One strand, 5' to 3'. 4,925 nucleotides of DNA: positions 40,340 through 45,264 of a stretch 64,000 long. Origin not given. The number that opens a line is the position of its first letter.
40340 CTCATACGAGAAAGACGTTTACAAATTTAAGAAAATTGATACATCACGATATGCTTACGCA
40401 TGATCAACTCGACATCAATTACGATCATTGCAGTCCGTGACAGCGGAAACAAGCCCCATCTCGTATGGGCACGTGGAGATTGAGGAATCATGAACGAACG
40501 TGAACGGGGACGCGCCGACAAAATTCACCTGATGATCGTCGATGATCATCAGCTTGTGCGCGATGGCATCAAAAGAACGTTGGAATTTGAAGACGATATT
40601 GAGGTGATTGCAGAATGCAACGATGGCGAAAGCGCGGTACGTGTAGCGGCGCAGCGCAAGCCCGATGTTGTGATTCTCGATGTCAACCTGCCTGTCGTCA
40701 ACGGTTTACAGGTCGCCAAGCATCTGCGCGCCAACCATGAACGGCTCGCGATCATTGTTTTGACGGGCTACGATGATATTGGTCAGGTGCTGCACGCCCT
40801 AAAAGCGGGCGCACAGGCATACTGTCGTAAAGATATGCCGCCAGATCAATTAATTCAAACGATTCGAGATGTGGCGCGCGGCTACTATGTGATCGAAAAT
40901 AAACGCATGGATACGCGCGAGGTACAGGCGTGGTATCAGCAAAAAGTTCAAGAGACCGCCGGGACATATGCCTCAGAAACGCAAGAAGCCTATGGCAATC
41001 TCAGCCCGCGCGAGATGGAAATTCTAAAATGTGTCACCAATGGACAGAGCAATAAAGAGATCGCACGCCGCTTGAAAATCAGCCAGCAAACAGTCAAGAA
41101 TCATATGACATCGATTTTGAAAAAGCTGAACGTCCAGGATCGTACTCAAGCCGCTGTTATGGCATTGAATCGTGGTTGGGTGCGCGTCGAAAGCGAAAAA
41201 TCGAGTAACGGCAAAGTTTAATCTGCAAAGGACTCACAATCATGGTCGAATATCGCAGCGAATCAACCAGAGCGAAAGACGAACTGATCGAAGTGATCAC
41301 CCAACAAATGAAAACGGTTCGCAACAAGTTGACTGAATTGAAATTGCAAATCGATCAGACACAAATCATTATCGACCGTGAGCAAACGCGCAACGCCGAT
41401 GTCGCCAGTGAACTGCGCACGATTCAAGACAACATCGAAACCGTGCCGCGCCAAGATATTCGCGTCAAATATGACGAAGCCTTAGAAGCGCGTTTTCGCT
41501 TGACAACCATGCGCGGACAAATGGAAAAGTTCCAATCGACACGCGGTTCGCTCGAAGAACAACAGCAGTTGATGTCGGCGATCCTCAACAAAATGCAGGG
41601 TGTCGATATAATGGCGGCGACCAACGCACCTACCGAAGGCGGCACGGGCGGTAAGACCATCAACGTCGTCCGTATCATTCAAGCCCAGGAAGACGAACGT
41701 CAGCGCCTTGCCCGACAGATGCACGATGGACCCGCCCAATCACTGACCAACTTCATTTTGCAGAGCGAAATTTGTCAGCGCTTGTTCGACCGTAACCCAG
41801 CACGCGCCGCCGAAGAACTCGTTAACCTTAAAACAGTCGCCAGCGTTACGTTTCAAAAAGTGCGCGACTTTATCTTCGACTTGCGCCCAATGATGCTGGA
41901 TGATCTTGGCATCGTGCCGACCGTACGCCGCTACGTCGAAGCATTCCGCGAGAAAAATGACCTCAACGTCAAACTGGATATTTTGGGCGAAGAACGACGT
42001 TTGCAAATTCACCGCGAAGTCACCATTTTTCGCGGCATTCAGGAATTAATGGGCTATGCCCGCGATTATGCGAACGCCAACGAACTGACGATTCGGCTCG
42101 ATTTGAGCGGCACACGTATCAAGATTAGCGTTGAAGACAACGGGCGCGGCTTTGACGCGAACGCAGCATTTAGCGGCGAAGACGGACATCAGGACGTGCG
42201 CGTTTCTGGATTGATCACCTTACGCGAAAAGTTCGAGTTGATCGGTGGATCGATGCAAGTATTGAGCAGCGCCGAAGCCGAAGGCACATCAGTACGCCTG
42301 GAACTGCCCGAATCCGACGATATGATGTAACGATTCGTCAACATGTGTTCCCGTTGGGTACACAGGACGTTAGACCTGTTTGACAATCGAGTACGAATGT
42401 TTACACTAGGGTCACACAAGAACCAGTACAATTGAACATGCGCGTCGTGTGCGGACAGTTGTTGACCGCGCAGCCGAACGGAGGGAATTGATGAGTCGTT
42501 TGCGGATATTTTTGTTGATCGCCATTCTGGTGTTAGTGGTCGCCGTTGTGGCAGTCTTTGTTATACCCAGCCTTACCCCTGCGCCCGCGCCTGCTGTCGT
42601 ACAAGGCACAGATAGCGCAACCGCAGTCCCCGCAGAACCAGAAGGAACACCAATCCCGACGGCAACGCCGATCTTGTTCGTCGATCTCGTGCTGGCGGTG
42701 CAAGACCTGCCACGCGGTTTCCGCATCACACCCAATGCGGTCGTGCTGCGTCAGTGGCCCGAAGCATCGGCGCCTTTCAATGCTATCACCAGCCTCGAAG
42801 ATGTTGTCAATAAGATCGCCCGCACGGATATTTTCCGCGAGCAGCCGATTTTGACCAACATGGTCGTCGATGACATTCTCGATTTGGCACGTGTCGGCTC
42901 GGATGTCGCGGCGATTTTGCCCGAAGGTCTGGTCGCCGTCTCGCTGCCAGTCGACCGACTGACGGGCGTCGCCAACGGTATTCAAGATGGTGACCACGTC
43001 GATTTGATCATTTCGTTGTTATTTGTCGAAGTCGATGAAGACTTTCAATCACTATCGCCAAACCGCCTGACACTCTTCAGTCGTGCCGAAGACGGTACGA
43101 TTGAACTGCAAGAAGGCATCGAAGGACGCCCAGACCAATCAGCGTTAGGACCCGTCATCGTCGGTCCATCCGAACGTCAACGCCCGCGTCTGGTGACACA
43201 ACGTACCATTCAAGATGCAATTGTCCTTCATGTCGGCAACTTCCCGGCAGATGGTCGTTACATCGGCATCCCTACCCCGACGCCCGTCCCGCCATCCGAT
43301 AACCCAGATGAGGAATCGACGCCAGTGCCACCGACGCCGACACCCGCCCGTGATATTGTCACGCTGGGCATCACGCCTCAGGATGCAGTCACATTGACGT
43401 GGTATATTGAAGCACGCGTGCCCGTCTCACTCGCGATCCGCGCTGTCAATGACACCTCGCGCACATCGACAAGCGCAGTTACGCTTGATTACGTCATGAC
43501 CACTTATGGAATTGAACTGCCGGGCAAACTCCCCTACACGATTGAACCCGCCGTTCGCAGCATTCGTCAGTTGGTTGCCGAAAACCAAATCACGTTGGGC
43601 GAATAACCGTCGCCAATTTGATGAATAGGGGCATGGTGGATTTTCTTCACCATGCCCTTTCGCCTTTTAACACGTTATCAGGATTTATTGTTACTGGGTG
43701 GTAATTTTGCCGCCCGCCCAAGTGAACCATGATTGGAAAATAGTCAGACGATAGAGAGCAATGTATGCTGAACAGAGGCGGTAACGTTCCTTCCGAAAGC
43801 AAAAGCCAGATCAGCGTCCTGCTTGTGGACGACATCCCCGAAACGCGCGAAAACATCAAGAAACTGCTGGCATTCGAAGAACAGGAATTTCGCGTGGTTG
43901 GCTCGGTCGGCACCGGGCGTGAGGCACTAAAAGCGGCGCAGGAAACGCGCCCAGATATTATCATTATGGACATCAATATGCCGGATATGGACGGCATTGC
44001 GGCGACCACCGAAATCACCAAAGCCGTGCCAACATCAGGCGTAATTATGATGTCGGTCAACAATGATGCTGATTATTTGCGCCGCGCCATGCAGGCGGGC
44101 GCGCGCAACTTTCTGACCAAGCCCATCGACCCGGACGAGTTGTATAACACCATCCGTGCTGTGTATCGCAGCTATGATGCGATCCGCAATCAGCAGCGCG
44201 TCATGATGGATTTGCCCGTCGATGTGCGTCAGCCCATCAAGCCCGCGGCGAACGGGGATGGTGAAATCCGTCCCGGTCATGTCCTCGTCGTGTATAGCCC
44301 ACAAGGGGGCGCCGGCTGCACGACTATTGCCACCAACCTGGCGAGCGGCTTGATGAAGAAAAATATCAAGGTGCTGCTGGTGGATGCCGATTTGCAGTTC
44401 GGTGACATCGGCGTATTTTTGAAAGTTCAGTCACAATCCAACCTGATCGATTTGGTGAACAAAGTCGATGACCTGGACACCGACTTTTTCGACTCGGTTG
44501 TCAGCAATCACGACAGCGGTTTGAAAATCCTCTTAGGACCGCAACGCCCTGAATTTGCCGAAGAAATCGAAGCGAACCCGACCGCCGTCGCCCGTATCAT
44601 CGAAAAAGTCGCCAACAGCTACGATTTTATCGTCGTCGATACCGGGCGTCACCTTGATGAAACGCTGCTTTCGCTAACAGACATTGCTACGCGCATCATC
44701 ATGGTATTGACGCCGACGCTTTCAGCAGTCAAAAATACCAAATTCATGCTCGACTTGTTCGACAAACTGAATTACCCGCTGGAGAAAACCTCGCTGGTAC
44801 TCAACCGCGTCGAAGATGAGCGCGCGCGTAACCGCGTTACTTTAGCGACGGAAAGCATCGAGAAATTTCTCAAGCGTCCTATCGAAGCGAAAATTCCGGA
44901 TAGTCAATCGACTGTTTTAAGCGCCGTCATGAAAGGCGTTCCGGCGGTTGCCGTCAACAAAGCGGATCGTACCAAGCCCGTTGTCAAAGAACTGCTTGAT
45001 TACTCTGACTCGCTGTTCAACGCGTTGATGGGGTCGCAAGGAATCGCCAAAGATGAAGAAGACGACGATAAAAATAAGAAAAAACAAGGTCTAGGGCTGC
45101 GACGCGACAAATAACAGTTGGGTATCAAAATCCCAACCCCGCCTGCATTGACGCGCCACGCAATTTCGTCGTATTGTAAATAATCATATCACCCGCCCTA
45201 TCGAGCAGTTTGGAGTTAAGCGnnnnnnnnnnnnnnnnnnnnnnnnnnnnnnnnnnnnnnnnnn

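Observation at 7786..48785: Split Tad pilus locus bracketing a GT-C glycosylation line: candidate glyco-pilus system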

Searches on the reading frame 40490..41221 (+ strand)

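Call 5: search_protein_families(library=pfam, proteins=[window:40490-41221:+], max_evalue=0.01)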
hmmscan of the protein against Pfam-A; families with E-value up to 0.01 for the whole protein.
window:40490-41221:+ (243 aa): 14 families
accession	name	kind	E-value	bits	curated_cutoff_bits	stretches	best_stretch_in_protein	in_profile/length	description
PF00072.30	Response_reg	-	1.8e-28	99.3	30.2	1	15-126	2-111/111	Response regulator receiver domain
PF00196.25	GerE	-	2.2e-23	82.1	23.5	1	170-225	2-57/57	Bacterial regulatory proteins, luxR family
PF04545.22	Sigma70_r4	-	3.5e-07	30.1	24.1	1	170-213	4-48/50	Sigma-70, region 4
PF08281.18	Sigma70_r4_2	-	4.9e-07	29.7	25.7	1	168-213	8-54/54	Sigma-70, region 4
PF13384.12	HTH_23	-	0.00014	22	24.6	1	176-203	8-35/50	Homeodomain-like domain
PF13936.12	HTH_38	-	0.00014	21.9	27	1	177-205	12-40/44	Helix-turn-helix domain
PF13518.12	HTH_28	-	0.00042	20.8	25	1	177-204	4-31/52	Helix-turn-helix domain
PF13412.12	HTH_24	-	0.00046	20.1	21.9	1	177-206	7-38/48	Winged helix-turn-helix DNA-binding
PF04218.19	CENP-B_N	-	0.00062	19.8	21.2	0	177-203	14-40/53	CENP-B N-terminal DNA-binding domain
PF08279.18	HTH_11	-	0.0014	18.9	25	1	174-213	1-43/55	HTH domain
PF19610.4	DUF6115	-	0.0018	19.1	27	1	144-203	70-128/134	Family of unknown function (DUF6115)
PF12840.13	HTH_20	-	0.0019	18.6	27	1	176-207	7-40/51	Helix-turn-helix domain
PF14493.12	HTH_40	-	0.0021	18.7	27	1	179-212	6-39/89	Helix-turn-helix domain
PF07638.17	Sigma70_ECF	-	0.0086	16.4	21.1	0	169-215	134-181/185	ECF sigma factor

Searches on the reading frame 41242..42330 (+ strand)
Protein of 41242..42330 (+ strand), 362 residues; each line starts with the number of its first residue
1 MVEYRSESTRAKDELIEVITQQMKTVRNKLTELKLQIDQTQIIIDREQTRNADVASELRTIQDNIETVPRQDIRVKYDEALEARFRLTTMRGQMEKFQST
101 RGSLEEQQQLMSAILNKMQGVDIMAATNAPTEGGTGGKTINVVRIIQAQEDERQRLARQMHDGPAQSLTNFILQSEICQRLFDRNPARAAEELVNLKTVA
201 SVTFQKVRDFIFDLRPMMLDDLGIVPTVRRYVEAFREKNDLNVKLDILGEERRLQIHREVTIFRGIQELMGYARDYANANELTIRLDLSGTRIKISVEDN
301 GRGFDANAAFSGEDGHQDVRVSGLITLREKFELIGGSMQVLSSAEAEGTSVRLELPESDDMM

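Call 5: search_protein_families(library=pfam, proteins=[window:41242-42330:+], max_evalue=0.01)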
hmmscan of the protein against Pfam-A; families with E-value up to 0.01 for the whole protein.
window:41242-42330:+ (362 aa): 3 families
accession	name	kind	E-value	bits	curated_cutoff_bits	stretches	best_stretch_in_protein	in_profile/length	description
PF07730.19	HisKA_3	-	2e-15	57.5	24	1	152-217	1-66/68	Histidine kinase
PF02518.31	HATPase_c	-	1.3e-09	38.9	26.4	1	260-357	4-109/111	Histidine kinase-, DNA gyrase B-, and HSP90-like ATPase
PF05384.16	DegS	-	0.00041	20.3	27.6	1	15-117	21-123/159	Sensor protein DegS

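Call 46: find_related_loci(query=A5, collection=metagenome_contigs, flank=10000)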
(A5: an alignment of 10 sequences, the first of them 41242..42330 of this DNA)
Query A5 (362 aa) in metagenome_contigs; peptide patterns used: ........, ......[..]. (x = any residue, [..] = any of these).
600 stretches matched a pattern (row limit reached: there are more); 526 encode a relative of the query (tblastn E <= 1e-3); the best 80 are kept; 80 distinct loci.
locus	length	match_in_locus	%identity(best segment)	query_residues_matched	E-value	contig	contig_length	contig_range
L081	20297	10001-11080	88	1-362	0e+0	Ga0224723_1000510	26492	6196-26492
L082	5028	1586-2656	72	3-359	3e-179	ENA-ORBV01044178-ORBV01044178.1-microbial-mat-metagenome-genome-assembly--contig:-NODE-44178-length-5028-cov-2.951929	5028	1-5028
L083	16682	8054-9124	72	3-359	3e-175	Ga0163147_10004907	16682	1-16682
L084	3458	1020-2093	71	3-359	3e-178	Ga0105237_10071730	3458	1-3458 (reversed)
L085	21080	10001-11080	70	1-359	1e-169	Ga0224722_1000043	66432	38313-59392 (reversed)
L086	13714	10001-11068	69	7-362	8e-169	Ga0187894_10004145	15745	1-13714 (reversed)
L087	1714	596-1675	65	3-362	2e-176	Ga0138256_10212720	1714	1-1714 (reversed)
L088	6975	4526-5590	66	9-362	2e-162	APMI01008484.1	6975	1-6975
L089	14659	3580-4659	65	3-362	2e-161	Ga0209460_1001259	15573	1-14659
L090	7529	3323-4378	66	5-360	8e-161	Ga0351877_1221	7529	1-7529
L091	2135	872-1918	67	14-362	1e-172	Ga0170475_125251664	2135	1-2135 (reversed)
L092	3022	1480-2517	67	11-360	6e-168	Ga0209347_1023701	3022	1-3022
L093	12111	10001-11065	67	3-356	6e-157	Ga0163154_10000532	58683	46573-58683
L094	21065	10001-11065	67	3-356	7e-157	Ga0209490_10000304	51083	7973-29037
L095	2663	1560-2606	67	12-359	1e-165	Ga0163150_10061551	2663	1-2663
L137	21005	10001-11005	46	13-356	3e-89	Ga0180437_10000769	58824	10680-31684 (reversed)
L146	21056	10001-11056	43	11-356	1e-87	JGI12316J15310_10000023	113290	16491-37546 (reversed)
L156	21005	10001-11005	45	15-356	1e-86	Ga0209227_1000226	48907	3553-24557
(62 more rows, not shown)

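Call 84: search_protein_families(library=pfam, proteins=[L137:9-1787:+, L137:1794-3086:+, L137:3065-4717:+, L137:6637-7317:+, L137:11441-14620:+, L137:14623-16089:+, L137:16182-16823:+, L146:5249-6976:+, L146:7079-9109:+, L156:18744-19946:+], max_evalue=0.01)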
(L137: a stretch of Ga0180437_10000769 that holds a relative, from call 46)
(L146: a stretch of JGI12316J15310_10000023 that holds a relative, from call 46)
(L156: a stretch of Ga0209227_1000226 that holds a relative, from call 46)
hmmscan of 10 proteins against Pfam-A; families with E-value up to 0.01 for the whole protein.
L137:9-1787:+ (592 aa): 2 families
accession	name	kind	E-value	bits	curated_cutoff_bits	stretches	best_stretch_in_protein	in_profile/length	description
PF13231.12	PMT_2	-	3.6e-08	34.2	26.1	1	127-245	21-140/160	Dolichyl-phosphate-mannose-protein mannosyltransferase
PF02366.24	PMT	-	0.00017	21.7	22.7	1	139-244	95-202/245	Dolichyl-phosphate-mannose-protein mannosyltransferase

L137:1794-3086:+ (430 aa): 1 family
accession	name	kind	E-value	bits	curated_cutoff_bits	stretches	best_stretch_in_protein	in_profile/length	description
PF09594.16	GT87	-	1.9e-13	51.2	25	1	114-339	1-230/237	Glycosyltransferase family 87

L137:3065-4717:+ (550 aa): 1 family
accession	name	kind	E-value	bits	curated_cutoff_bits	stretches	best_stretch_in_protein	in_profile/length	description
PF13231.12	PMT_2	-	2.2e-09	38.2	26.1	1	90-185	2-97/160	Dolichyl-phosphate-mannose-protein mannosyltransferase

L137:6637-7317:+ (226 aa): 0 families

L137:11441-14620:+ (1059 aa): 4 families
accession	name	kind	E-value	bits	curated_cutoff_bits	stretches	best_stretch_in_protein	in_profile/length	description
PF07811.17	TadE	-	1.7e-14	54.1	22.9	1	16-58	1-43/43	TadE-like protein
PF07705.17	CARDB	-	1.8e-09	38.2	22.7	1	467-572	2-97/101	CARDB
PF02369.22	Big_1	-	3.9e-07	30.5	34.9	1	273-338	20-80/93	Bacterial Ig-like domain (group 1)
PF17210.9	SdrD_B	-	0.0029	18.2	29.7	0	989-1049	24-81/112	SdrD B-like domain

L137:14623-16089:+ (488 aa): 0 families

L137:16182-16823:+ (213 aa): 0 families

L146:5249-6976:+ (575 aa): 3 families
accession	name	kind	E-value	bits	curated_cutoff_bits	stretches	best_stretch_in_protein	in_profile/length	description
PF13382.11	Adenine_deam_C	-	4.7e-63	212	27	1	399-567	1-169/169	Adenine deaminase C-terminal domain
PF01979.26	Amidohydro_1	-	2.9e-35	122.6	25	1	68-349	1-344/345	Amidohydrolase family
PF07969.17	Amidohydro_3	-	4.7e-11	43.3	29.7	2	60-81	1-22/472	Amidohydrolase family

L146:7079-9109:+ (676 aa): 0 families

L156:18744-19946:+ (400 aa): 0 families

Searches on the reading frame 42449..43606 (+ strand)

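Call 5: search_protein_families(library=pfam, proteins=[window:42449-43606:+], max_evalue=0.01)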
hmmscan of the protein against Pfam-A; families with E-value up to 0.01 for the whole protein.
window:42449-43606:+ (385 aa): 3 families
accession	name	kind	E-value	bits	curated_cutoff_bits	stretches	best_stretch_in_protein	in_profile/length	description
PF16976.10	RcpC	-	2.1e-10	40.9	28.8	1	153-189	3-39/114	Flp pilus assembly protein RcpC/CpaB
PF08666.17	SAF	-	3.9e-09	37.4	21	1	81-140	4-63/63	SAF domain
PF13144.11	ChapFlgA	-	0.00015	22.3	23.8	1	79-166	2-85/122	Chaperone for flagella basal body P-ring formation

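Call 56: search_protein_families(library=ncbifam, proteins=[window:42449-43606:+], max_evalue=0.001)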
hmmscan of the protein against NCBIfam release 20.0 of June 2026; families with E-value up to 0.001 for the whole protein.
window:42449-43606:+ (385 aa): 2 families
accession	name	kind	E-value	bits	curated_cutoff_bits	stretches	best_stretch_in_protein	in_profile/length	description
TIGR03177.1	pilus_cpaB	equivalog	2.2e-24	86.1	71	1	25-189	4-143/262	Flp pilus assembly protein CpaB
TIGR03170.1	flgA_cterm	equivalog_domain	7.8e-07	29.1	54.65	1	78-160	13-93/137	flagellar basal body P-ring formation chaperone FlgA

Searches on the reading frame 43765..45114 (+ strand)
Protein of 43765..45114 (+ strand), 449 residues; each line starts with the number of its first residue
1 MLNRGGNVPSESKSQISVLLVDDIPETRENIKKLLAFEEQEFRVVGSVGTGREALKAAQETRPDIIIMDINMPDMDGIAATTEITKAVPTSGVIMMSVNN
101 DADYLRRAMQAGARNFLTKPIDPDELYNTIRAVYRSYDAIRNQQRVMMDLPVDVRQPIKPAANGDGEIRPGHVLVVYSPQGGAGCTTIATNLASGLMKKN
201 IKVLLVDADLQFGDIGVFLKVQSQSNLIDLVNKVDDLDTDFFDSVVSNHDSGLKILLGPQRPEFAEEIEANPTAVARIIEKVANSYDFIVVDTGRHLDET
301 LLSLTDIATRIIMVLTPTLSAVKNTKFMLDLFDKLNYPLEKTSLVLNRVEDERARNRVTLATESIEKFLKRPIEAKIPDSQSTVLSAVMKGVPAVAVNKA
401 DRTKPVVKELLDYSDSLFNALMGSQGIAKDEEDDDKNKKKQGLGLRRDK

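Call 5: search_protein_families(library=pfam, proteins=[window:43765-45114:+], max_evalue=0.01)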
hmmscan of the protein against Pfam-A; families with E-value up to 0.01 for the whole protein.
window:43765-45114:+ (449 aa): 8 families
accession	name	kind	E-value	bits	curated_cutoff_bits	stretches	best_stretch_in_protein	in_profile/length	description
PF00072.30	Response_reg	-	4.9e-31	107.6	30.2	1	18-130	1-110/111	Response regulator receiver domain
PF13614.12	AAA_31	-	8.5e-15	55.6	27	1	173-334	3-166/177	AAA domain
PF01656.29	CbiA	-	9.7e-11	42.1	25.4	1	175-382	2-114/125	CobQ/CobB/MinD/ParA nucleotide binding domain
PF10609.15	ParA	-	4.2e-08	33.3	27.1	1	172-339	4-167/246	NUBPL iron-transfer P-loop NTPase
PF09140.17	MipZ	-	0.00021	21.1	20.7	1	172-296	1-111/262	ATPase MipZ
PF13500.12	AAA_26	-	0.0016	18.8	27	0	256-381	69-192/198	AAA domain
PF06564.18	CBP_BcsQ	-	0.0023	17.9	21.3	0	174-317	4-147/234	Cellulose biosynthesis protein BcsQ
PF00448.28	SRP54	-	0.0042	17.2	22.7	0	182-210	11-39/196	SRP54-type protein, GTPase domain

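Call 56: search_protein_families(library=ncbifam, proteins=[window:43765-45114:+], max_evalue=0.001)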
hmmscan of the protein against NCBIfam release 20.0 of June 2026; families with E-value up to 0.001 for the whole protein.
window:43765-45114:+ (449 aa): 116 families (the best 25 are shown)
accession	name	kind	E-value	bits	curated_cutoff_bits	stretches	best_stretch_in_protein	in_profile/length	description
NF052445.1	RespRegMctR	equivalog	1.4e-24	86.6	300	1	15-135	1-120/205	two-component system response regulator MctR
NF007935.0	PRK10651.1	equivalog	2.5e-24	85.6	250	1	13-133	4-123/216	two-component system response regulator NarL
NF007018.1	PRK09483.1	equivalog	2.8e-24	86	280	1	16-138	2-123/217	UvrY/SirA/GacA family response regulator transcription factor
NF001965.0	PRK00742.1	subfamily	1.2e-23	83.9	293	1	14-122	2-110/357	chemotaxis-specific protein-glutamate methyltransferase CheB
NF041367.1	CheY_Halo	equivalog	1.6e-23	83.3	200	1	18-132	1-112/114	chemotaxis protein CheY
TIGR01968.1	minD_bact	equivalog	5.6e-23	81.6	212.9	1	172-402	2-225/261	septum site-determining protein MinD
TIGR01969.1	minD_arch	subfamily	5.4e-21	74.9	201.75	1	173-408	2-224/251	cell division ATPase MinD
NF009206.0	PRK12555.1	subfamily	1.3e-20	73.6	342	1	16-122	1-107/340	chemotaxis-specific protein-glutamate methyltransferase CheB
TIGR02875.1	spore_0_A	equivalog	3.7e-18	65.7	200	1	15-145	2-134/262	sporulation transcription factor Spo0A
NF040689.1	MtrAB_MtrA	equivalog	6e-18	65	300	1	18-156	1-135/219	MtrAB system response regulator MtrA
NF008318.0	PRK11107.1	equivalog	8.6e-18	63.8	890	1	10-137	662-788/920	two-component sensor histidine kinase BarA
NF047785.1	respo_reg_MadR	equivalog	8.9e-18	64.4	300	1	16-144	1-131/209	MadR family response regulator transcription factor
NF007708.0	PRK10403.1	equivalog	1.9e-17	63.4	343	1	15-139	6-129/215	nitrate/nitrite response regulator protein NarP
NF007135.0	PRK09581.1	equivalog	2.3e-17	63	474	1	17-137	4-123/457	PleD family two-component system response regulator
NF041733.1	resp_reg_CseB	equivalog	3.8e-17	62.4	350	1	17-140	2-121/228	two-component system response regulator CseB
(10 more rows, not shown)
